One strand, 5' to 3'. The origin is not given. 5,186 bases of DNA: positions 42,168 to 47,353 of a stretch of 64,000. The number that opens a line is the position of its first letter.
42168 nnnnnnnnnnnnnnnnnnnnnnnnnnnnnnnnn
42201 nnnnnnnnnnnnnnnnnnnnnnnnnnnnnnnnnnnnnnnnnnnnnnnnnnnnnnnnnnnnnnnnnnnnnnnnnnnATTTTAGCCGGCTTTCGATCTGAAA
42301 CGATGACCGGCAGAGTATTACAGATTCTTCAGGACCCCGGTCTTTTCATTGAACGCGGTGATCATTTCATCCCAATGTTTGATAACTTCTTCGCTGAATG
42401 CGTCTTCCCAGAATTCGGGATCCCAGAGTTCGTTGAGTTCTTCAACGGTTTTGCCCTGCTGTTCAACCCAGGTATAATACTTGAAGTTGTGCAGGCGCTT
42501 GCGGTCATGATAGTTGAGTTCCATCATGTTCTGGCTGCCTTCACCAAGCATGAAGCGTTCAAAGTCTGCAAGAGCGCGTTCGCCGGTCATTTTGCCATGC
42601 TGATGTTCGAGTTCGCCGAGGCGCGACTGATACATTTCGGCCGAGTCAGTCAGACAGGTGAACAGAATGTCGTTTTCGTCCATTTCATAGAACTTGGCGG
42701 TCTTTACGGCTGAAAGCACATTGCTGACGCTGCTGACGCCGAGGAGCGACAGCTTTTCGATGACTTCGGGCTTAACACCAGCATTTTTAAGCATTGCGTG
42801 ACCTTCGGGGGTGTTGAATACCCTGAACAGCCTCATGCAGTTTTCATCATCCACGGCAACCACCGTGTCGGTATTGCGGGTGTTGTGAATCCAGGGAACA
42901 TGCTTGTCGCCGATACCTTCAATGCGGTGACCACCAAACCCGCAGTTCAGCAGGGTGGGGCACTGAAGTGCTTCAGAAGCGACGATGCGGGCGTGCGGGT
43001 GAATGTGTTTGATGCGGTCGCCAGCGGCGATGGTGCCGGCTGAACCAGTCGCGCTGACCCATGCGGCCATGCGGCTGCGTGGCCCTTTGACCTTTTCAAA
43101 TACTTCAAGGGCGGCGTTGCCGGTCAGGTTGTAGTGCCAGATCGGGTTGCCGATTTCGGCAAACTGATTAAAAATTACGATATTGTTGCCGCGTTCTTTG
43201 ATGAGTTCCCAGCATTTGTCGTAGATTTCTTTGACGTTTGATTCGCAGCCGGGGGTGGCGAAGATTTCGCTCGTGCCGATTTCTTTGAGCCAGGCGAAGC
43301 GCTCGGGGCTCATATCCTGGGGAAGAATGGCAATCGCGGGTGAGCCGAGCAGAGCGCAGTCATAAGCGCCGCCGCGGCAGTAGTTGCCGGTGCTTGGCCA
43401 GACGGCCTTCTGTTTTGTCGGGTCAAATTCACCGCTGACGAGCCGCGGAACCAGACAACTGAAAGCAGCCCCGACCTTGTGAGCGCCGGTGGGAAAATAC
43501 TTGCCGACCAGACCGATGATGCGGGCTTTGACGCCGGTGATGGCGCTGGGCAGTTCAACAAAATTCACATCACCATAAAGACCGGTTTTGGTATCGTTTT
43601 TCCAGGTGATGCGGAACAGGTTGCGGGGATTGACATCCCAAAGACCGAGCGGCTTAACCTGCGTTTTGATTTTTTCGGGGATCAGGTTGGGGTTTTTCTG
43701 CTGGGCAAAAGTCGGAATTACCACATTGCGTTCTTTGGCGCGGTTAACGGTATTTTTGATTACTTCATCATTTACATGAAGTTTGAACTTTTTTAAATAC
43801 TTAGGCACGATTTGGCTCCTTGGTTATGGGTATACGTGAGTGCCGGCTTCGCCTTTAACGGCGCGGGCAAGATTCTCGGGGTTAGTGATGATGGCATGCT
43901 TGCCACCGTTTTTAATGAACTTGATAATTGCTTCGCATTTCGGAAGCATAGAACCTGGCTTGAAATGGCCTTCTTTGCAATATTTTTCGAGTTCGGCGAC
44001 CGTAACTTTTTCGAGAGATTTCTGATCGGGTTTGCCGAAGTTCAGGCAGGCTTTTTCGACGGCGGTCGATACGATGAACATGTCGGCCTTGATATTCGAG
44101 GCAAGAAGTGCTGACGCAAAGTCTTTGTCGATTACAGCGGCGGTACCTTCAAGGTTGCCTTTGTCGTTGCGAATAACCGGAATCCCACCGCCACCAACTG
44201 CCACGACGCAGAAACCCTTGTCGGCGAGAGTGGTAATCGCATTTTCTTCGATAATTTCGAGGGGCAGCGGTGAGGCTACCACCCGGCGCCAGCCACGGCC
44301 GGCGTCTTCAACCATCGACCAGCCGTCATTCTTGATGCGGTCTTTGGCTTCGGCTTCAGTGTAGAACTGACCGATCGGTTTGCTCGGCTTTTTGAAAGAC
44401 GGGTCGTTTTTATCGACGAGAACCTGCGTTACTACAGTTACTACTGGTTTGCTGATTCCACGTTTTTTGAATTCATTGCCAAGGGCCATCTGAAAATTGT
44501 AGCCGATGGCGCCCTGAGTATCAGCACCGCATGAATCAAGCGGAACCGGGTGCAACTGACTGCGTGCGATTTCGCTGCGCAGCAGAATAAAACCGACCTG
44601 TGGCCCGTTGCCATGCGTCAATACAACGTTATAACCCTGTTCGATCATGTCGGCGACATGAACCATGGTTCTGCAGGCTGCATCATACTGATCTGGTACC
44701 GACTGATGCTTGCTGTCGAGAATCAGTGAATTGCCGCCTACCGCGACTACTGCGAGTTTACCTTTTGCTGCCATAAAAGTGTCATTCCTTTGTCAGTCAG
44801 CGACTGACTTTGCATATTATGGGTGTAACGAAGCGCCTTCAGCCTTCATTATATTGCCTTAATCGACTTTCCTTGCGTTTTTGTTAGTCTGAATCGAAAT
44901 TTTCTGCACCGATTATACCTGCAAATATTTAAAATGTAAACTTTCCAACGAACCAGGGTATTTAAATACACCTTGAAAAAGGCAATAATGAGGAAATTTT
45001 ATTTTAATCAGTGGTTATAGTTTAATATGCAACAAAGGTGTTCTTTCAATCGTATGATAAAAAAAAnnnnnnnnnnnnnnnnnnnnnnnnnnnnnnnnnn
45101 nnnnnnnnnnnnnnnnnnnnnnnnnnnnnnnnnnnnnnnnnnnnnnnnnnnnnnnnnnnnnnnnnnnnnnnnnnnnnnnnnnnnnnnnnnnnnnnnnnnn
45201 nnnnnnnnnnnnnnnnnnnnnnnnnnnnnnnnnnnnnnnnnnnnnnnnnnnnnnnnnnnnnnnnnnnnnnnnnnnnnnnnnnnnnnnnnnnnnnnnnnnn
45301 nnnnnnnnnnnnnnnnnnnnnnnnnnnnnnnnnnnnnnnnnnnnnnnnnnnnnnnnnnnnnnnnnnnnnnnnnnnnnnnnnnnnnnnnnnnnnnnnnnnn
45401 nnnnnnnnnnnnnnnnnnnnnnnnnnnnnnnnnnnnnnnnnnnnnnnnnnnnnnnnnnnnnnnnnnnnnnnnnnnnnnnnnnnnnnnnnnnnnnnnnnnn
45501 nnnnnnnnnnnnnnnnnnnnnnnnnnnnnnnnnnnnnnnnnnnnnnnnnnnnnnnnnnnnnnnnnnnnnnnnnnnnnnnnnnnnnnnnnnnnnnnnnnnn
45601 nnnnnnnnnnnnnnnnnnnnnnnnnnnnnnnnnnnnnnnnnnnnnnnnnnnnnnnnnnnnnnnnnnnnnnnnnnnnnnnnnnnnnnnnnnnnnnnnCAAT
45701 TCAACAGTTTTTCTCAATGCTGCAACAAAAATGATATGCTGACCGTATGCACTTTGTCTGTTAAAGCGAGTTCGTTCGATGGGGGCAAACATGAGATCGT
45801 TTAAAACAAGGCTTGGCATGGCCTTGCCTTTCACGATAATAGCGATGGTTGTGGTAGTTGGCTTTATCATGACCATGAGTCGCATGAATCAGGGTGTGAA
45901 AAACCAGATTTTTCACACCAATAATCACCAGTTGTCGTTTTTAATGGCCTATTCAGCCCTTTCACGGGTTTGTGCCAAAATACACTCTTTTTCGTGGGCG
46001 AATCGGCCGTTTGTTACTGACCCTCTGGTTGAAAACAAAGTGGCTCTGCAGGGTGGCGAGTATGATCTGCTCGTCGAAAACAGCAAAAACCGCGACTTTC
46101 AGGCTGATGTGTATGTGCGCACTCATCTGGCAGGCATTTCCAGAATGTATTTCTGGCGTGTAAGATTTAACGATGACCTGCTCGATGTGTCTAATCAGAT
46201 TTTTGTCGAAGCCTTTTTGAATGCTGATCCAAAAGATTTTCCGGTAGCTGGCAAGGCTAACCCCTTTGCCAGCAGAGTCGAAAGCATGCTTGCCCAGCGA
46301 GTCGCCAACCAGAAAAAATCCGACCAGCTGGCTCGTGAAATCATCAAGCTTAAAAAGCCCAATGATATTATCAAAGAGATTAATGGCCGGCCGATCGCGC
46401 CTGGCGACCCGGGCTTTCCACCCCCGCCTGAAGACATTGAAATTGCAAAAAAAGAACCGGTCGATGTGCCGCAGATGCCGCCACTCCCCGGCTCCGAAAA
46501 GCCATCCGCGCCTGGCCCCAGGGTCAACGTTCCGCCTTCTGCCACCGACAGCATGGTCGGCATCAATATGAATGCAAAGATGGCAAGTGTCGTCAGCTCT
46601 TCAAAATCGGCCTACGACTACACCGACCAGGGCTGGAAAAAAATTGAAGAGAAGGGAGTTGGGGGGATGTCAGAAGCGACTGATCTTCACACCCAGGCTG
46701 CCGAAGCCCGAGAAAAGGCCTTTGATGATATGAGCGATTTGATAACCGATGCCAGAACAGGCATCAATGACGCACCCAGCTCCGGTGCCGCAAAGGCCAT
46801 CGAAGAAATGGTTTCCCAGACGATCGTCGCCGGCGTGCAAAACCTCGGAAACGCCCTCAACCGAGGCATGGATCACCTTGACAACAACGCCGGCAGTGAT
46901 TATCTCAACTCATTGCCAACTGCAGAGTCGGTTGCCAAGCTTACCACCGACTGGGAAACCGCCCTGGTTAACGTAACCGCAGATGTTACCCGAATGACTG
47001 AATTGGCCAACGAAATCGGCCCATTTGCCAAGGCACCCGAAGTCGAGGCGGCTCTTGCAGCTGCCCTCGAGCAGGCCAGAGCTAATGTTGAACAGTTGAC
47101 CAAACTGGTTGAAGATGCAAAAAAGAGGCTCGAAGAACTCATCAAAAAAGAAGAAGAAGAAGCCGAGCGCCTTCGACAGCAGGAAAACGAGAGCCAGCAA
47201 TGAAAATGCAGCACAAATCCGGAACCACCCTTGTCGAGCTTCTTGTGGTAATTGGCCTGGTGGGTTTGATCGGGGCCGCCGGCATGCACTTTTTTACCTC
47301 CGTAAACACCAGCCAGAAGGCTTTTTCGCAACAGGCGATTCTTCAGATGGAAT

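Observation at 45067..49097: Orphan four-gene pilin-like operon (FecR-domain lipoprotein + 474-aa PilX/GspK-like + two prepilin-type proteins) with no assembly machinery nearby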

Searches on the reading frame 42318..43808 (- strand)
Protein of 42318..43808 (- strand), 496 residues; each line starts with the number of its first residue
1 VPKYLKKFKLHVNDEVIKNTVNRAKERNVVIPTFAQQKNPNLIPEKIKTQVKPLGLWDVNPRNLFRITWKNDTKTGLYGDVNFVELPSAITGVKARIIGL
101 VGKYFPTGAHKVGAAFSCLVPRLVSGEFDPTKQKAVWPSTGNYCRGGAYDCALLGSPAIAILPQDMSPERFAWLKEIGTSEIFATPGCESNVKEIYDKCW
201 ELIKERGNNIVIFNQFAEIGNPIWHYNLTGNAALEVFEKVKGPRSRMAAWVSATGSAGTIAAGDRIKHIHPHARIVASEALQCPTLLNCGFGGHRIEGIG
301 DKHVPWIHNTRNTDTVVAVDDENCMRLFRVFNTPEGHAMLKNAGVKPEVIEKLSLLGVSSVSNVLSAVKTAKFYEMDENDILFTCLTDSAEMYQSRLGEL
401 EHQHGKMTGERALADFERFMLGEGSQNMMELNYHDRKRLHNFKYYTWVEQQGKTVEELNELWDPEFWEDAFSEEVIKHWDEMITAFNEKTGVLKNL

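Call 10: search_protein_families(library=pfam, proteins=[window:42318-43808:-], max_evalue=0.001)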
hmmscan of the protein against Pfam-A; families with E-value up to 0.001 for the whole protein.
window:42318-43808:- (496 aa): 1 family
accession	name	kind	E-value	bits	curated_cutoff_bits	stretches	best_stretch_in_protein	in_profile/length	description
PF00291.31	PALP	-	2.5e-16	60.3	35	1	106-336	33-261/295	Pyridoxal-phosphate dependent enzyme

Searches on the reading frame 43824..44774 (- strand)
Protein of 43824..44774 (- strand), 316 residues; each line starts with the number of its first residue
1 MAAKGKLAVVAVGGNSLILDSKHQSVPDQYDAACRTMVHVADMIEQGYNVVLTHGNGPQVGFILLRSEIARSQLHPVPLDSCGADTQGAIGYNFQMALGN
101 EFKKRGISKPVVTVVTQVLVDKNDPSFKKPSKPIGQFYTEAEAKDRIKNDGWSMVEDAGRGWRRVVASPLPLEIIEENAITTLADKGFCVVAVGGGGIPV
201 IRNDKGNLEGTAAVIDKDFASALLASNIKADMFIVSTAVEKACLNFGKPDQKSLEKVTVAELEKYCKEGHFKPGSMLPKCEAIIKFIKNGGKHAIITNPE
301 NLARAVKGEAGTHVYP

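Call 10: search_protein_families(library=pfam, proteins=[window:43824-44774:-], max_evalue=0.001)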
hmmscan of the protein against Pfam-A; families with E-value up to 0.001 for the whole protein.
window:43824-44774:- (316 aa): 1 family
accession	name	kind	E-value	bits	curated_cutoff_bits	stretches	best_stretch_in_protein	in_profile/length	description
PF00696.33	AA_kinase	-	9.4e-21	75.1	24.9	1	6-298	1-234/234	Amino acid kinase family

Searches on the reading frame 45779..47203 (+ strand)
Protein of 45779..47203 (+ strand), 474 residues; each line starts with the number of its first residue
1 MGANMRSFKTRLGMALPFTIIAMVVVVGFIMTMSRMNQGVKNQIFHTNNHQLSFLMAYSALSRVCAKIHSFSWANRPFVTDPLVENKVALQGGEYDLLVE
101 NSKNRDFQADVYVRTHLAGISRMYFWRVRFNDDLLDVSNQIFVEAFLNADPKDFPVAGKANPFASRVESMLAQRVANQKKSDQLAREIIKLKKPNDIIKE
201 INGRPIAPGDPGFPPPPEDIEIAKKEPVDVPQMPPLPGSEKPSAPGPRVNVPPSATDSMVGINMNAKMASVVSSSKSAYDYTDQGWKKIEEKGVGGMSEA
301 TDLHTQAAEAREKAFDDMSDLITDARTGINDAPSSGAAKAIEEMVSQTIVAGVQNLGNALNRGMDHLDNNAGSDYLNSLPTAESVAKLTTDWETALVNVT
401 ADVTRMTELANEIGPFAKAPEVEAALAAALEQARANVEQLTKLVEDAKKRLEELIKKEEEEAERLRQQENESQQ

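Call 3: search_protein_families(library=pfam, proteins=[window:45779-47203:+], max_evalue=1)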
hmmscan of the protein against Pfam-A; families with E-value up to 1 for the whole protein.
window:45779-47203:+ (474 aa): 4 families
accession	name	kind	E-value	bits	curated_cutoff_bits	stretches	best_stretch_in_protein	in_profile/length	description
PF14848.11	HU-DNA_bdg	-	0.11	13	30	0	300-353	16-69/124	DNA-binding domain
PF23067.1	MG280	-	0.28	11.1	27.4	1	426-470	63-105/259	Uncharacterised protein MG280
PF15346.11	ARGLU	-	0.43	10.9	27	0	428-471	69-110/149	Arginine and glutamate-rich 1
PF19903.4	DUF6376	-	0.67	10.7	27.3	0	159-193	11-45/116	Family of unknown function (DUF6376)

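Call 4: search_protein_families(library=ncbifam, proteins=[window:45779-47203:+], max_evalue=1)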
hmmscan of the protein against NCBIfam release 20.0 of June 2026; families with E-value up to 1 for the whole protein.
window:45779-47203:+ (474 aa): 6 families
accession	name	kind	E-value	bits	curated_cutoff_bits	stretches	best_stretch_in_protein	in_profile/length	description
NF038305.1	HpsJ_fam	subfamily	0.014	15.3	60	1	403-469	137-206/234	HpsJ family protein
NF006488.0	PRK08912.1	equivalog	0.015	14.2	498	0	390-454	237-301/387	aminotransferase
NF010513.0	PRK13922.12-3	equivalog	0.15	11.4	380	1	400-465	65-130/305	rod shape-determining protein MreC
NF007660.0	PRK10332.1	equivalog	0.19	12.3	86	1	7-52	4-49/107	prepilin-type N-terminal cleavage/methylation domain-containing protein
NF011045.0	PRK14475.1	equivalog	0.28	11.3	211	0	420-465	74-116/169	F0F1 ATP synthase subunit B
NF045780.1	TrlF_fam_ATP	equivalog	0.43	9.2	350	1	305-471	515-687/944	TrlF family AAA-like ATPase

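Call 20: find_homologous_proteins(query=window:45779-47203:+, max_evalue=0.001)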
Query window:45779-47203:+ (474 aa): 31 proteins with E <= 0.001 among 8000 candidates.
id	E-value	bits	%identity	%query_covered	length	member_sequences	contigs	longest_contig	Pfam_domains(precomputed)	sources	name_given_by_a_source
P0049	0.0e+0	1038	100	99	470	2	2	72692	-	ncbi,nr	ncbi:MAG TPA: hypothetical protein PLM07_20055 [Candidatus Rifleibacterium sp.]|nr:hypothetical prot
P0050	4.9e-218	742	72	94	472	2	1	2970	-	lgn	-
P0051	1.5e-217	741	72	94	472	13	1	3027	-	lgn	-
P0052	6.5e-217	739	72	99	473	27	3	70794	-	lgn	-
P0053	8.8e-206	702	69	99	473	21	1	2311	-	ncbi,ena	-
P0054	1.4e-202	691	68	98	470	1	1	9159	-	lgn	-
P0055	3.4e-138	479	48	98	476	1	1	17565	-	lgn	-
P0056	9.9e-135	468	47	94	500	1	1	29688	-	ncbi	-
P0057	1.4e-133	464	64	74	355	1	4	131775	-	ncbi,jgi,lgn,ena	-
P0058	6.2e-127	442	47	95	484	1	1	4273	-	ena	-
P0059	1.1e-122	428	46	89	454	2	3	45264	-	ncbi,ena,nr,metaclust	ncbi:MAG: hypothetical protein A2W80_02810 [Candidatus Riflebacteria bacterium GWC2_50_8]|nr:MAG: hy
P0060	2.4e-119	417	45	90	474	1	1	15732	-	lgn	-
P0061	4.9e-119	416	45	96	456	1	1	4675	-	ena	-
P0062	1.3e-118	415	45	95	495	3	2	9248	-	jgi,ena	-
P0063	1.1e-117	412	45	95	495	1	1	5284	-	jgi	jgi:hypothetical protein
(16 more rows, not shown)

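Call 27: search_solved_structures(query=A3, max_evalue=10)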
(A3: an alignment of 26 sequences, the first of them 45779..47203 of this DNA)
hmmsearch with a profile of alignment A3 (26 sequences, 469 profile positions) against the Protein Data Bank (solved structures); distinct sequences matched with E-value up to 10: 29.
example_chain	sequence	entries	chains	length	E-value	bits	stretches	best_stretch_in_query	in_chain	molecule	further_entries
5jdo_B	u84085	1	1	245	0.008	18.4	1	395-466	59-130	Haptoglobin-haemoglobin receptor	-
5jdo_A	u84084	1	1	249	0.008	18.4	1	395-466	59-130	Haptoglobin-haemoglobin receptor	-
4e40_A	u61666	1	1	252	0.0084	18.4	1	395-466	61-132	Putative uncharacterized protein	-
2gl2_A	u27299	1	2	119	0.039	16.2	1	353-453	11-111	adhesion A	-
9ugr_A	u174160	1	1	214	0.049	15.8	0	378-442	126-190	Syn-F4-Link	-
5ue0_A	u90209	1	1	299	0.079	15.2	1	201-407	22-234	CT622 protein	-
9h2q_A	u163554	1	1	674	0.11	14.7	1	201-409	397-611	Maltose/maltodextrin-binding periplasmic protein,CHLPN 76 kD protein-like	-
6kos_A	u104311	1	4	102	0.23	13.6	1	380-450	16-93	SUWA (Super WA20)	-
7kl9_E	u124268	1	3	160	0.23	13.6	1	370-466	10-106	CTC-445.2 inhibitor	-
4y66_A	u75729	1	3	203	0.24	13.6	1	368-459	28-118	Mnd1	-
5wjb_A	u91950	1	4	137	0.3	13.2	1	403-463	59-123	Capsid assembly scaffolding protein,Myosin-7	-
2jua_A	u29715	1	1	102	0.43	12.7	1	380-450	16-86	de novo protein S836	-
8hdu_A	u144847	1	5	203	0.51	12.5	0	253-336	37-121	De novo design cavitated protein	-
4rfx_A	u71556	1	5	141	0.57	12.3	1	369-455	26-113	Dynactin subunit 1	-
8w6e_A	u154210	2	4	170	0.65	12.1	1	346-458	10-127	HBC599 in complex with wFAP1.1 | wFAP1.1 structure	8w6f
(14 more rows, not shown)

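Call 49: predict_structure(alignment_id=A3)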
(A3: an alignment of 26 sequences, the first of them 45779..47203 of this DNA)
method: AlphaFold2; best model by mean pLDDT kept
length: 474 residues; sequences in the alignment: 26
mean_pLDDT: 77.3   pTM: 0.44
mean pLDDT of the five models: 77.3, 76.7, 75.6, 73.9, 67.5
residues with pLDDT >= 90: 138; 70-90: 216; 50-70: 68; < 50: 52
segments of 3 or more residues with pLDDT < 50: 1-4, 6-15, 33-46, 245-260
pLDDT, mean of each block of 10 residues (from residue 1): 43 49 61 44 55 84 83 77 85 86 83 86 87 58 81 78 75 79 77 75 60 60 65 54 45 38 79 95 91 84 94 95 89 83 93 94 80 82 88 92 95 92 94 93 92 89 78 63
secondary structure, 60 per line:
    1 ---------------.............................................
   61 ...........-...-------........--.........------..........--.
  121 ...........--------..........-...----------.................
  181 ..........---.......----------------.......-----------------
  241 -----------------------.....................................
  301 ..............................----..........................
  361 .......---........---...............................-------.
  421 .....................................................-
elements in order: H16-71 E83-90 E93-101 E108-117 E120-131 E140-149 H164-190 H194-200 H217-223 H264-330 H335-367 H371-378 H382-412 H420-473

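Call 52: fold_search(model_id=the predicted structure, library=pdb)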
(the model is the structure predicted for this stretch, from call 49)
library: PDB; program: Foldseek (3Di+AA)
matches with E <= 10: 544; with E <= 0.001: 0
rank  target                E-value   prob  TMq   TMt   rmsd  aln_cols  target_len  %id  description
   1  5m4y_C                7.2e-02  0.93  0.18  0.40  17.8       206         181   16  Crystal structure of the Sec3/Sso2 complex at 2.20 angstrom resolution (released 2017-02-08)
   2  5m4y_A                7.2e-02  0.91  0.18  0.41  17.9       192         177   15  Crystal structure of the Sec3/Sso2 complex at 2.20 angstrom resolution (released 2017-02-08)
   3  1fio                  8.8e-02  0.97  0.22  0.46  14.6       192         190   16  CRYSTAL STRUCTURE OF YEAST T-SNARE PROTEIN SSO1 (released 2000-10-11)
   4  6qvi_A                1.3e-01  1.00  0.15  0.14   3.2       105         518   16  Crystal structure of competence-associated pilin ComZ from Thermus thermophilus (released 2019-05-29)
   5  5k7v_A                1.4e-01  0.57  0.15  0.22  22.4       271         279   14  Computational Design of Self-Assembling Cyclic Protein Homooligomers (released 2017-04-12)
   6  4tql_A                1.5e-01  0.51  0.13  0.23  35.7       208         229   15  Computationally designed three helix bundle (released 2014-10-15)
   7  1o5h_B                1.7e-01  0.84  0.18  0.35  11.1       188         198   16  Crystal structure of formiminotetrahydrofolate cyclodeaminase (TM1560) from Thermotoga maritima at 2.80 A resolution (released 2003-09-30)
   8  5och_G                2.0e-01  0.60  0.15  0.13  20.8       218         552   11  The crystal structure of human ABCB8 in an outward-facing state (released 2018-07-25)
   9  7dkh_I                2.1e-01  0.44  0.13  0.08  21.4       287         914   10  Crystal structure of the Ctr9/Paf1/Cdc73/Rtf1 quaternary complex (released 2021-11-24)
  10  6qvi_B                2.2e-01  0.99  0.15  0.14   3.7       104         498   15  Crystal structure of competence-associated pilin ComZ from Thermus thermophilus (released 2019-05-29)
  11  8dgp_C                2.5e-01  0.66  0.16  0.30  17.0       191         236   10  14-3-3 epsilon bound to phosphorylated PEAK3 (pS69) peptide (released 2023-06-07)
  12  8dgp_B                2.6e-01  0.60  0.16  0.29  16.7       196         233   10  14-3-3 epsilon bound to phosphorylated PEAK3 (pS69) peptide (released 2023-06-07)
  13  9fw3_B                2.8e-01  0.20  0.11  0.09  20.2       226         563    9  Cryo-EM structure of IrtAB 2xEQ mutant in outward-occluded state in nanodisc in complex with mycobactin (released 2024-12-18)
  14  6e9y_A                3.0e-01  0.21  0.12  0.20  19.4       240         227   12  DHF38 filament (released 2018-11-21)
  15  6qvi_C                3.1e-01  0.99  0.15  0.14   3.0       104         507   14  Crystal structure of competence-associated pilin ComZ from Thermus thermophilus (released 2019-05-29)
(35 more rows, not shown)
